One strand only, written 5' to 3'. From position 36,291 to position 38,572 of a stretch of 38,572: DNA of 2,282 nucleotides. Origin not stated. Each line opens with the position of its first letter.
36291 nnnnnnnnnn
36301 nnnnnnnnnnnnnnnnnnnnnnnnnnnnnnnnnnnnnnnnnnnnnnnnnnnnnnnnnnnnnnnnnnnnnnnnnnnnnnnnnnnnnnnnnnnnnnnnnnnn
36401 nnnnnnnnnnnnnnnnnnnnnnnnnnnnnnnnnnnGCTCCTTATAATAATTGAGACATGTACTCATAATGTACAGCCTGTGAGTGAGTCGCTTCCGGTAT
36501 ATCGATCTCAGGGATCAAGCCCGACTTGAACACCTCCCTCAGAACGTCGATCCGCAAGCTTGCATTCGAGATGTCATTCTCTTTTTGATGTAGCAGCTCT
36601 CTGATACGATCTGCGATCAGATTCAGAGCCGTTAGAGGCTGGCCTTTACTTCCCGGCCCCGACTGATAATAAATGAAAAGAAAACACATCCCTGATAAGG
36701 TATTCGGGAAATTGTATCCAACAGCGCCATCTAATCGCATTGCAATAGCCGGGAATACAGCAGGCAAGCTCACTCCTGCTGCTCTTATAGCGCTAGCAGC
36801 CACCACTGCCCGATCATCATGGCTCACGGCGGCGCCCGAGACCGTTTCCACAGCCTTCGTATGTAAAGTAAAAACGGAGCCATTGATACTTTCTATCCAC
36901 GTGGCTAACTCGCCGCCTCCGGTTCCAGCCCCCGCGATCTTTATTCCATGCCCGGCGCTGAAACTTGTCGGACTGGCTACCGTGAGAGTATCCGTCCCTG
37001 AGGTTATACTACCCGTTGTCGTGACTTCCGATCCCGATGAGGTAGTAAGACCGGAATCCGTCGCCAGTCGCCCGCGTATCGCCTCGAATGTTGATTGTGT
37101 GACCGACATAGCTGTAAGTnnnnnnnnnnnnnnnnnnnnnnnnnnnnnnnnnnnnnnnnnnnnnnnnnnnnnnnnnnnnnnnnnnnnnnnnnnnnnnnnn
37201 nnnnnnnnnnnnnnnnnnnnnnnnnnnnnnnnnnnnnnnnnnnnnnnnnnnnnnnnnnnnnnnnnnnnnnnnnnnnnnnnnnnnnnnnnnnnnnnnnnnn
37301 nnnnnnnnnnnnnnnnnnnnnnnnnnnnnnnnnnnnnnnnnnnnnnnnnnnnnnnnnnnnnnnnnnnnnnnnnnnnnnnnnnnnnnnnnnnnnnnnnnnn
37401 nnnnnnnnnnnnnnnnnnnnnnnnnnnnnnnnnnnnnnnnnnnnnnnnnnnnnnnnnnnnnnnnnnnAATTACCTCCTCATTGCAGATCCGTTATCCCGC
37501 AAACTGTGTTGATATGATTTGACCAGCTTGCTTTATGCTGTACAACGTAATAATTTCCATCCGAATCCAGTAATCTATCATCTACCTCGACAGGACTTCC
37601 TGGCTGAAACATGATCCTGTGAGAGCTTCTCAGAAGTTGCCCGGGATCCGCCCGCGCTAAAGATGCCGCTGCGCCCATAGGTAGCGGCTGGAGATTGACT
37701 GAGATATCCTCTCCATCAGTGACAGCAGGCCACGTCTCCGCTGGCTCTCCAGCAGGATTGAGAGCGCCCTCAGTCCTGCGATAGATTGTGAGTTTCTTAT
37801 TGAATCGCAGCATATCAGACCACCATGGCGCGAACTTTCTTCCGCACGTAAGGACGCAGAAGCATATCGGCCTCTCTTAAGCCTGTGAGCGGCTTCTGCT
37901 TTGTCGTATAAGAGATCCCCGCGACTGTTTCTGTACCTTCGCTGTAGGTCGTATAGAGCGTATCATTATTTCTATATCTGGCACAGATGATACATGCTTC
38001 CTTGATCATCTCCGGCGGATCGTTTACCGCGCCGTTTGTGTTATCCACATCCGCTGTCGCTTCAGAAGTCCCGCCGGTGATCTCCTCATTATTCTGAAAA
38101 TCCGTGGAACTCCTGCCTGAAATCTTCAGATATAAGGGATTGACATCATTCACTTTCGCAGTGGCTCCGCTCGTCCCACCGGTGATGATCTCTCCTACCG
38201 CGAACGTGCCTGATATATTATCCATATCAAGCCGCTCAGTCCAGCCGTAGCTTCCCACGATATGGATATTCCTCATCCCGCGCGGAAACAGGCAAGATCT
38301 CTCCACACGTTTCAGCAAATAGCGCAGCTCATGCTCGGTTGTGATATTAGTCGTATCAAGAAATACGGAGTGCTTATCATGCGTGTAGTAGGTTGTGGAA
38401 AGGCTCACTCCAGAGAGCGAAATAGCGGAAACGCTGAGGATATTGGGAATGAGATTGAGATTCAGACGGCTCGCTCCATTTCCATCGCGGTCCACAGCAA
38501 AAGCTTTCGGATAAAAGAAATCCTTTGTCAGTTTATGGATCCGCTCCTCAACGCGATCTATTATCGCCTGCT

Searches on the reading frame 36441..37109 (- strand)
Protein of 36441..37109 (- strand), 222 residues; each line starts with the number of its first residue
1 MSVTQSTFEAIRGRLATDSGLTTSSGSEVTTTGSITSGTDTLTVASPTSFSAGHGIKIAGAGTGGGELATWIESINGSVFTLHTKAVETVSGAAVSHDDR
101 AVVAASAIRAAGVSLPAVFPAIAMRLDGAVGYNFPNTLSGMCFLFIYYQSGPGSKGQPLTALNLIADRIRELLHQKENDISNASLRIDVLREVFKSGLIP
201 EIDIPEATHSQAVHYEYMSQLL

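Call 4: search_protein_families(library=pfam, proteins=[window:36441-37109:-], max_evalue=0.1)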
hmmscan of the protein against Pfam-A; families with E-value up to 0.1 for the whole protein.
window:36441-37109:- (222 aa): 0 families

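Call 5: search_protein_families(library=phrogs, proteins=[window:36441-37109:-], max_evalue=0.01)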
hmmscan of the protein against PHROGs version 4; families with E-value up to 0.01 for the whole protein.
window:36441-37109:- (222 aa): 0 families

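Call 17: search_protein_families(library=ncbifam, proteins=[window:36441-37109:-], max_evalue=0.1)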
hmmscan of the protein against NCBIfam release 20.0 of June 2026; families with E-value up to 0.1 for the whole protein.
window:36441-37109:- (222 aa): 0 families

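Call 82: search_solved_structures(query=window:36441-37109:-, max_evalue=1)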
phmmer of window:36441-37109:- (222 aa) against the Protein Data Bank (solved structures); distinct sequences matched with E-value up to 1: 1.
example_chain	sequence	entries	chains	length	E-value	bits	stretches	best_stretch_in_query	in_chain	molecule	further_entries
8pnw_A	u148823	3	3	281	0.0023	20.8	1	109-194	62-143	Branched-chain amino acid aminotransferase/4-amino-4-deoxychorismate lyase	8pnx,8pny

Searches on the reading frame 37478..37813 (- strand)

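Call 4: search_protein_families(library=pfam, proteins=[window:37478-37813:-], max_evalue=0.1)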
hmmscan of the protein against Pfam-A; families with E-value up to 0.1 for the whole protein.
window:37478-37813:- (111 aa): 1 family
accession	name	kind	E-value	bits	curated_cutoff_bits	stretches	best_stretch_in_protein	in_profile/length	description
PF05521.18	Phage_HCP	-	0.00023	22.2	25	1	3-93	5-88/106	Phage head completion protein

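Call 5: search_protein_families(library=phrogs, proteins=[window:37478-37813:-], max_evalue=0.01)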
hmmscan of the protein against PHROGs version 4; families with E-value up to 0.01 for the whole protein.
window:37478-37813:- (111 aa): 0 families

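Call 17: search_protein_families(library=ncbifam, proteins=[window:37478-37813:-], max_evalue=0.1)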
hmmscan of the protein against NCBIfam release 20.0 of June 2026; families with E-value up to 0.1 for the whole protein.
window:37478-37813:- (111 aa): 0 families

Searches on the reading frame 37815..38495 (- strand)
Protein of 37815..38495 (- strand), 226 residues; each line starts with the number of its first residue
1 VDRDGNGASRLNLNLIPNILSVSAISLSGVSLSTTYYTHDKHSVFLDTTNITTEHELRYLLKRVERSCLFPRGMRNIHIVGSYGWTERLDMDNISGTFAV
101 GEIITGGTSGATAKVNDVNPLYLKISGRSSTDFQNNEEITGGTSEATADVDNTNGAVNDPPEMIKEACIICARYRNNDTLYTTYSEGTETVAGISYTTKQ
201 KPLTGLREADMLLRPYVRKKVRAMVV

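Call 4: search_protein_families(library=pfam, proteins=[window:37815-38495:-], max_evalue=0.1)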
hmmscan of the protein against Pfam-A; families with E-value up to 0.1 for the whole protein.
window:37815-38495:- (226 aa): 0 families

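Call 5: search_protein_families(library=phrogs, proteins=[window:37815-38495:-], max_evalue=0.01)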
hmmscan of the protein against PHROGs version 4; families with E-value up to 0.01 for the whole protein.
window:37815-38495:- (226 aa): 6 families
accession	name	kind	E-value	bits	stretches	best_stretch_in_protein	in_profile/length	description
phrog_442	-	connector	3.8e-07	30.7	0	150-222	197-266/270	head-tail adaptor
phrog_9851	-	tail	2.4e-06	26.6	1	90-155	647-715/1092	tail fiber protein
phrog_460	-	connector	0.00039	20.2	0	86-119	309-342/385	head closure Hc2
phrog_693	-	tail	0.0004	20.3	1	89-154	125-199/493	tail fiber protein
phrog_32294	-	tail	0.00048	17.8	1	87-158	1325-1398/2435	baseplate wedge subunit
phrog_701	-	head and packaging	0.00069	16.3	1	88-154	5566-5633/6136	virion structural protein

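Call 17: search_protein_families(library=ncbifam, proteins=[window:37815-38495:-], max_evalue=0.1)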
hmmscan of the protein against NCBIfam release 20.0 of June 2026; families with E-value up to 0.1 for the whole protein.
window:37815-38495:- (226 aa): 0 families
